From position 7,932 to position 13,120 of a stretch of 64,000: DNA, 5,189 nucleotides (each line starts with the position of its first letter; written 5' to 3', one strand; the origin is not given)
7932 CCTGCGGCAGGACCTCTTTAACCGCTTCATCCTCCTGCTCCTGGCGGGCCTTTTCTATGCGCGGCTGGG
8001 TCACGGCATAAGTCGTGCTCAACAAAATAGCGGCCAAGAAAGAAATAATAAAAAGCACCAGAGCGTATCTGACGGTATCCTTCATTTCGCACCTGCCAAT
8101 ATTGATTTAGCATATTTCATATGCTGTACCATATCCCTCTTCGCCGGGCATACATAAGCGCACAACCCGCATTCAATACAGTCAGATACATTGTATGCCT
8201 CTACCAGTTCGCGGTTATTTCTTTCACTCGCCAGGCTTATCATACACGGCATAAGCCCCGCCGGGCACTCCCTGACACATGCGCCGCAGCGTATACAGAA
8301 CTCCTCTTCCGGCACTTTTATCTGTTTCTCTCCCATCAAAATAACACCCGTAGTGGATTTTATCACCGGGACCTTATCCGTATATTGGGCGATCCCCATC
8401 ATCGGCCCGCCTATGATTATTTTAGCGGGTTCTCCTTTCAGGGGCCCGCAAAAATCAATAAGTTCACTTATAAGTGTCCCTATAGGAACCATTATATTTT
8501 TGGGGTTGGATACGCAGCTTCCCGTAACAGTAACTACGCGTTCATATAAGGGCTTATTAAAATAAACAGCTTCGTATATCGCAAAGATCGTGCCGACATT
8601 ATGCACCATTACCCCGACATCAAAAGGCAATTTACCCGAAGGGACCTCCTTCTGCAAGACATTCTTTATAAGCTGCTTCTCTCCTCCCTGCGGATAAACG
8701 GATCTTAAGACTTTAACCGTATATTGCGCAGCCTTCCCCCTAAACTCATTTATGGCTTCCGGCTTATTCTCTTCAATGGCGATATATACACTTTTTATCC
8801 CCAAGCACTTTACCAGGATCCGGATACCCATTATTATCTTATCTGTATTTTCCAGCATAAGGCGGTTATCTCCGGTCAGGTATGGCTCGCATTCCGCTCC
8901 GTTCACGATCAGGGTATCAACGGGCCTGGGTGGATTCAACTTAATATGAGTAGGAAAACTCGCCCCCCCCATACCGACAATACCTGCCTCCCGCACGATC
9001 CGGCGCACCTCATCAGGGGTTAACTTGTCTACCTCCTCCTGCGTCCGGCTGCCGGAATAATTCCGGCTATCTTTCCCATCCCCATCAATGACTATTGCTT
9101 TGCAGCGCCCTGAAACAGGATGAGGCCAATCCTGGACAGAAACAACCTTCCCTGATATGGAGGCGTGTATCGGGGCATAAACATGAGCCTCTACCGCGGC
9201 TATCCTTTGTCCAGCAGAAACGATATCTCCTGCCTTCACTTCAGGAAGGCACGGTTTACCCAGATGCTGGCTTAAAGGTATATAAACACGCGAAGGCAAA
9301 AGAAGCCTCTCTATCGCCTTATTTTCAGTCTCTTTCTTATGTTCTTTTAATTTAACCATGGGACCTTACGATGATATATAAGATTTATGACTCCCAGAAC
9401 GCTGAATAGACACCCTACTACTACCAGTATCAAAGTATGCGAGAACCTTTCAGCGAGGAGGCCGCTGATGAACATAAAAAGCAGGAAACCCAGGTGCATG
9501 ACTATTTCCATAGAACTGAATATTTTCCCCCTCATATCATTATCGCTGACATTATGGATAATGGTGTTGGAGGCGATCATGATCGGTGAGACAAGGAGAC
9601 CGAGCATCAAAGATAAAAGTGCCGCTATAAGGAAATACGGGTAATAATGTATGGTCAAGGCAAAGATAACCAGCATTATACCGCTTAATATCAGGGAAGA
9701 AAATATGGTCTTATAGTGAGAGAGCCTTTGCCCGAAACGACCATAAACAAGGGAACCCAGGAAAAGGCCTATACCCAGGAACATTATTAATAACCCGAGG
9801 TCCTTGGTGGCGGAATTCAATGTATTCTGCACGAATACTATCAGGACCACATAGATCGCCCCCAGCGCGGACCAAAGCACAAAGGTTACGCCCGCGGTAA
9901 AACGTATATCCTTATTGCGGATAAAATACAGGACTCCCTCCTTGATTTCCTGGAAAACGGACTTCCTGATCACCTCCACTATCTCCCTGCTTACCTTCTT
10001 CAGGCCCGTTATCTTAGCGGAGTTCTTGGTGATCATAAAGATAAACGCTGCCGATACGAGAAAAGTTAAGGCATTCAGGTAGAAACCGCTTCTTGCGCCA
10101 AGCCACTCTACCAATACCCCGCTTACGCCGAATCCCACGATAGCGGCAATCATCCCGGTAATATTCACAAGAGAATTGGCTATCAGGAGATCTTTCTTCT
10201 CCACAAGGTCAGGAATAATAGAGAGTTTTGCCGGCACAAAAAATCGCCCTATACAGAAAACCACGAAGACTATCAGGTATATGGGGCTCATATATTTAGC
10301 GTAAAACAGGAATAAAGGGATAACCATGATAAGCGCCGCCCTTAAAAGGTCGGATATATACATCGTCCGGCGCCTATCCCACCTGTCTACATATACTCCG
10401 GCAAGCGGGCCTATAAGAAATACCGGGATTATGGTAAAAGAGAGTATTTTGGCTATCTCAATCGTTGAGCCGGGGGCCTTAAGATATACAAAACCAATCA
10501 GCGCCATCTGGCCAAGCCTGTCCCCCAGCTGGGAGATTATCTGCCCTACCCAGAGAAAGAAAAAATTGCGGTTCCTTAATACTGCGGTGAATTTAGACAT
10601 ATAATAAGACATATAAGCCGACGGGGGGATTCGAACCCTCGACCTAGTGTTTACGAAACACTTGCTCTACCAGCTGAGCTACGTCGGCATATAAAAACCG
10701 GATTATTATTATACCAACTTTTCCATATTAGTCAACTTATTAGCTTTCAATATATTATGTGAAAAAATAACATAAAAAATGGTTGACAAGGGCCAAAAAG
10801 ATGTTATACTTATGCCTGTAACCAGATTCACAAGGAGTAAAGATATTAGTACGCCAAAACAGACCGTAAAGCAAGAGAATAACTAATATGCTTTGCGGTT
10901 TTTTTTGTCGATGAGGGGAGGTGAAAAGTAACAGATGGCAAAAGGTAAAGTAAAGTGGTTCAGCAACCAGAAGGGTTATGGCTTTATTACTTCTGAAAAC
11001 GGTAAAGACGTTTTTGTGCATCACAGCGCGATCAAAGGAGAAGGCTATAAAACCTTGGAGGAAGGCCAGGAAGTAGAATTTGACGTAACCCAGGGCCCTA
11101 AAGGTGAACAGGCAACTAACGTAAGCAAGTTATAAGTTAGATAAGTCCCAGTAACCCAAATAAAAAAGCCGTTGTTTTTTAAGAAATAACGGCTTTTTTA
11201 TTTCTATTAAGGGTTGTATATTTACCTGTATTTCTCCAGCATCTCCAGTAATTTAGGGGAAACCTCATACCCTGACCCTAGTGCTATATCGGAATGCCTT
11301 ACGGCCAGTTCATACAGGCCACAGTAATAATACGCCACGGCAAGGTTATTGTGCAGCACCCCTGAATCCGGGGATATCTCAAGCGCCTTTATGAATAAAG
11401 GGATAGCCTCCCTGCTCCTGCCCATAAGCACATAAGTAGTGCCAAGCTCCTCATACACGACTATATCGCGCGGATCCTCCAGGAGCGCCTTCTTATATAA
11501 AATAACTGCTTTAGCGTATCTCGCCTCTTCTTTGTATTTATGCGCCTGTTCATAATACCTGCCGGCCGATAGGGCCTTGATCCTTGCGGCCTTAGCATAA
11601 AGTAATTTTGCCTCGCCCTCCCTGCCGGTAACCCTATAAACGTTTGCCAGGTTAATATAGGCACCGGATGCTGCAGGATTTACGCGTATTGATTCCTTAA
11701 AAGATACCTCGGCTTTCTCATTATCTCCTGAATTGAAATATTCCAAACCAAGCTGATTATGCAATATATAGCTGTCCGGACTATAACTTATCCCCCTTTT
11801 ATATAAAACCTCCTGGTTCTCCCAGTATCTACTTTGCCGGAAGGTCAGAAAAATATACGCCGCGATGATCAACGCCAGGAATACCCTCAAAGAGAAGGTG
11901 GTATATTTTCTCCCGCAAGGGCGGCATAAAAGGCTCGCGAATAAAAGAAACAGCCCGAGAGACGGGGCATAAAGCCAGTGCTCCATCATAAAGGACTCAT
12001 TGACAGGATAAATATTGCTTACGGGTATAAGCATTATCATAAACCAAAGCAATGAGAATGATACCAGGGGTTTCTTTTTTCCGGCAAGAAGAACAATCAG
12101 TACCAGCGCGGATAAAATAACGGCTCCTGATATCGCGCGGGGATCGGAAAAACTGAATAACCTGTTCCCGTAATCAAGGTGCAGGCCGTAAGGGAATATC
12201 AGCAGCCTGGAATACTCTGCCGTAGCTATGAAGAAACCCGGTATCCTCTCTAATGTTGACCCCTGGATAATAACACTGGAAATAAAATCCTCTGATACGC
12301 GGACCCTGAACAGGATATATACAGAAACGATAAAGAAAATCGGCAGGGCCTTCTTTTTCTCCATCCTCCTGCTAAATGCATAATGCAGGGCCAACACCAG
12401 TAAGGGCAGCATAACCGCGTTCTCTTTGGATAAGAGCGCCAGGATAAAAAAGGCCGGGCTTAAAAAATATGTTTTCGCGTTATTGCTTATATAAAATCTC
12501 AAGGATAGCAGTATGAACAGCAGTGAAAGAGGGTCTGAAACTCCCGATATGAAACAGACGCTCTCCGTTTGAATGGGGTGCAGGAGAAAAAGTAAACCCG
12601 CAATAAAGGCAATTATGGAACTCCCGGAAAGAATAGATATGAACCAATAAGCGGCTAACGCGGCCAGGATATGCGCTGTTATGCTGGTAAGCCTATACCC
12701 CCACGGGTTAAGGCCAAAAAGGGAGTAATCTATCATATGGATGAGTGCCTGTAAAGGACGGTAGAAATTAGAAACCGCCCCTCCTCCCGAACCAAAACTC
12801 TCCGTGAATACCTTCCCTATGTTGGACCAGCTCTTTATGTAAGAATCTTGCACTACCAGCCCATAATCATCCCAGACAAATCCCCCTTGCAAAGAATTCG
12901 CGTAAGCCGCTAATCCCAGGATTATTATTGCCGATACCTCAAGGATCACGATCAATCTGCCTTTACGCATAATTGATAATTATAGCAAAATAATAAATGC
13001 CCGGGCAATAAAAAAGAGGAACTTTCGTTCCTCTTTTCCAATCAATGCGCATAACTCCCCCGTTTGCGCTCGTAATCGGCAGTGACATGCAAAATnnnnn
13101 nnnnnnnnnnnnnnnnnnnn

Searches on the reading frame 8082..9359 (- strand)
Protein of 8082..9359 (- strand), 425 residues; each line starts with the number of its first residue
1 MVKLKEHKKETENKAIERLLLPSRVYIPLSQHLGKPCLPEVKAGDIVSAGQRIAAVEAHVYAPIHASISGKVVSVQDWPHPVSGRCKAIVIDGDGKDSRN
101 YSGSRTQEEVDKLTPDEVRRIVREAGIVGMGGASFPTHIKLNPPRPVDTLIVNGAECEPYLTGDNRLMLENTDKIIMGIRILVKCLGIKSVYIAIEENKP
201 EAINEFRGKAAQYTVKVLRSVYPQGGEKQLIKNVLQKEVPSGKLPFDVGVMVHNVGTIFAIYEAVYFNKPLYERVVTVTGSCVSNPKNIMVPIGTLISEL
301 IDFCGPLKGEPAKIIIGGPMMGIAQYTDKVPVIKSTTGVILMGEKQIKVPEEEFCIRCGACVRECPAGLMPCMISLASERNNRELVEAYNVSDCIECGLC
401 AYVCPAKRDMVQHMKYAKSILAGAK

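Call 36: search_protein_families(library=pfam, proteins=[window:8082-9359:-], max_evalue=0.00001)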
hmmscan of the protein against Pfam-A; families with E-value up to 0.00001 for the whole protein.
window:8082-9359:- (425 aa): 13 families
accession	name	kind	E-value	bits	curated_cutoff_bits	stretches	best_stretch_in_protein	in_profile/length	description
PF01512.22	Complex1_51K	-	7.3e-51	172.4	31.2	1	122-263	1-150/150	Nuo51 FMN-binding domain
PF13375.12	RnfC_N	-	1.6e-27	95.9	25.6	1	2-96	7-101/101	RnfC Barrel sandwich hybrid domain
PF10531.15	SLBB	-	8.1e-11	42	27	1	275-324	1-55/55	SLBB domain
PF00037.32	Fer4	-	3.1e-09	36.7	21.1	0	352-368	5-21/24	4Fe-4S binding domain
PF12797.12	Fer4_2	-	6.4e-09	35.6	24.5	0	351-367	6-22/22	4Fe-4S binding domain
PF13237.11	Fer4_10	-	1.1e-08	35.3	25.5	1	351-405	5-53/53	4Fe-4S dicluster domain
PF12838.12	Fer4_7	-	4.7e-08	33.8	27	1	355-406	2-50/52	4Fe-4S dicluster domain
PF13187.11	Fer4_9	-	5.9e-08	33.1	27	1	355-407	2-50/52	4Fe-4S dicluster domain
PF12837.12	Fer4_6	-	4.8e-07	29.9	25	0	352-369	6-23/24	4Fe-4S binding domain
PF13746.11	Fer4_18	-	2.5e-06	28.1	27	0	379-415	46-82/114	4Fe-4S dicluster domain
PF14697.11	Fer4_21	-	3e-06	27.7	35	1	352-406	5-53/59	4Fe-4S dicluster domain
PF13183.11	Fer4_8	-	7.7e-06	26.8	27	0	354-407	4-67/68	4Fe-4S dicluster domain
PF12800.12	Fer4_4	-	8.9e-06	26.1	24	0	355-368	4-17/17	4Fe-4S binding domain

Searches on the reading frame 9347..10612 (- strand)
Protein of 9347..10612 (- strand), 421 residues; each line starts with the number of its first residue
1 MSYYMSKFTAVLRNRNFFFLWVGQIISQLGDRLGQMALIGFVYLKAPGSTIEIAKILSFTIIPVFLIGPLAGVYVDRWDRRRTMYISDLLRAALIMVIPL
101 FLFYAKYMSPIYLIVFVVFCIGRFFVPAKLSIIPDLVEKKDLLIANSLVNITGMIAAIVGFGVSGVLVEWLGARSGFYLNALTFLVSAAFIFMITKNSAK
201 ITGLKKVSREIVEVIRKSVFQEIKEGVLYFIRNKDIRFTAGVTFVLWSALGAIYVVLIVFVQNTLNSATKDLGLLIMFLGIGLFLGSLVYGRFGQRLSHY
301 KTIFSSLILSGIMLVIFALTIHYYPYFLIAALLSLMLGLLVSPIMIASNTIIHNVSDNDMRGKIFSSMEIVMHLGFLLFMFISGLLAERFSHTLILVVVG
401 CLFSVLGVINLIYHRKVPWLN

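Call 36: search_protein_families(library=pfam, proteins=[window:9347-10612:-], max_evalue=0.00001)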
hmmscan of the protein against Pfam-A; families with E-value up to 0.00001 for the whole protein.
window:9347-10612:- (421 aa): 2 families
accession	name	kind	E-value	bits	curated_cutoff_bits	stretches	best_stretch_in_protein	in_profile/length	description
PF07690.21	MFS_1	-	6.8e-32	111.2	33.4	2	21-215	2-188/347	Major Facilitator Superfamily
PF05977.19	MFS_3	-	2.3e-24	86.2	27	1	10-410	5-390/524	Transmembrane secretion effector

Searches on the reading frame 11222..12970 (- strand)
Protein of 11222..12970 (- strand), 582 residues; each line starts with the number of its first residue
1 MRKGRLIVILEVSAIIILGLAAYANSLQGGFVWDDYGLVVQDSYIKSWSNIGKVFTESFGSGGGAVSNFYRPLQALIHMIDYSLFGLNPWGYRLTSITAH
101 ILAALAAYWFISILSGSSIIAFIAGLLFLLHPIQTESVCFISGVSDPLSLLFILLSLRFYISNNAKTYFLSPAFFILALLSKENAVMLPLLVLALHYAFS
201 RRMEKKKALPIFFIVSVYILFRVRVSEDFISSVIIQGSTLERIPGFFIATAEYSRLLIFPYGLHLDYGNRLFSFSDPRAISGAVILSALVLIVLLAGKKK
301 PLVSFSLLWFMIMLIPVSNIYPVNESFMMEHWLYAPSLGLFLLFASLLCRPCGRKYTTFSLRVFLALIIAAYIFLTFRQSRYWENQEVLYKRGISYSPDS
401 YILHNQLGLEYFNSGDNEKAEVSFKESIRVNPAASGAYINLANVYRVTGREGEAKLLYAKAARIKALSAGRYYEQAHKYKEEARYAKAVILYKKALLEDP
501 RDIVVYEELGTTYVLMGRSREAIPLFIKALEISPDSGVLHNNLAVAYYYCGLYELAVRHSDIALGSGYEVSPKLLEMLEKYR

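Call 37: search_protein_families(library=pfam, proteins=[window:11222-12970:-], max_evalue=0.00001)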
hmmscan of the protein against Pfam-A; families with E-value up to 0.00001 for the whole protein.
window:11222-12970:- (582 aa): 11 families
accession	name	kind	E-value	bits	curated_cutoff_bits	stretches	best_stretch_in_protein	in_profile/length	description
PF00515.34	TPR_1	-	1.1e-19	69.7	27.8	0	403-432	3-32/34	Tetratricopeptide repeat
PF13431.12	TPR_17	-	2e-19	68.6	24.4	0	491-523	1-33/34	Tetratricopeptide repeat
PF07719.23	TPR_2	-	2.1e-17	62.1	27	0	403-433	3-33/34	Tetratricopeptide repeat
PF13181.12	TPR_8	-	8.7e-16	57.1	25.7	0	404-433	4-33/34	Tetratricopeptide repeat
PF13414.12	TPR_11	-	4.1e-12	46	26.8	0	408-445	1-38/42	TPR repeat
PF13424.12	TPR_12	-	1.5e-10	41.5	30.1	0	482-533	23-75/77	Tetratricopeptide repeat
PF14559.12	TPR_19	-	1.9e-10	41.3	25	0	516-556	4-44/68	Tetratricopeptide repeat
PF13374.12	TPR_10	-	1.6e-08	34.7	27.5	0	437-464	4-31/42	Tetratricopeptide repeat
PF13428.12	TPR_14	-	1.8e-08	34.7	23.5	0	506-544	4-42/44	Tetratricopeptide repeat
PF13432.12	TPR_16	-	1.7e-07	32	32.7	0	406-465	2-61/65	Tetratricopeptide repeat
PF13176.12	TPR_7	-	1.9e-07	31.1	27.9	0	507-535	3-31/36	Tetratricopeptide repeat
